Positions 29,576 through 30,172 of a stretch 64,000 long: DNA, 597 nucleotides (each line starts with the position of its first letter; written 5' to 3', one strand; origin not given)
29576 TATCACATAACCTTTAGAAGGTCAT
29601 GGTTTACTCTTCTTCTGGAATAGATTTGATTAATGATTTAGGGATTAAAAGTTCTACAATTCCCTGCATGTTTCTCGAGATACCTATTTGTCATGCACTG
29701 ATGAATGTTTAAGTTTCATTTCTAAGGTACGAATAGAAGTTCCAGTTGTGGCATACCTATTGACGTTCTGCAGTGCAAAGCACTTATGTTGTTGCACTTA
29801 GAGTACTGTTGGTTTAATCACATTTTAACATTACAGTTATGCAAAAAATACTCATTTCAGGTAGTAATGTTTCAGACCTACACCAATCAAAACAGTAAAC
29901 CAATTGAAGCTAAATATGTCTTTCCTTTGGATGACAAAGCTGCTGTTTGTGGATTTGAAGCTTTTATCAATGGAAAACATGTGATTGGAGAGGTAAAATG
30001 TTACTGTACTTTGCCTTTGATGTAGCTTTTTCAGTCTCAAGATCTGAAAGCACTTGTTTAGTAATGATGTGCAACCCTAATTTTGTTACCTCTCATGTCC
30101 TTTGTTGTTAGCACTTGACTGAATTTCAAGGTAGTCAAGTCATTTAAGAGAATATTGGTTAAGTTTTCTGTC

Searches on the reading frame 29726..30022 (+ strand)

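Call 63: search_protein_families(library=pfam, proteins=[window:29726-30022:+], max_evalue=0.01)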
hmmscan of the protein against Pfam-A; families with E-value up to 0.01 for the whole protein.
window:29726-30022:+ (99 aa): 2 families
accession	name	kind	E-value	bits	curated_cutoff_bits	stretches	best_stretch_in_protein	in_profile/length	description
PF08487.16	VIT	-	6.9e-14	52.4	26.5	1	44-91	15-62/111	Vault protein inter-alpha-trypsin domain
PF13757.12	VIT_2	-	1.7e-11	44.3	23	1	42-91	26-75/78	Vault protein inter-alpha-trypsin domain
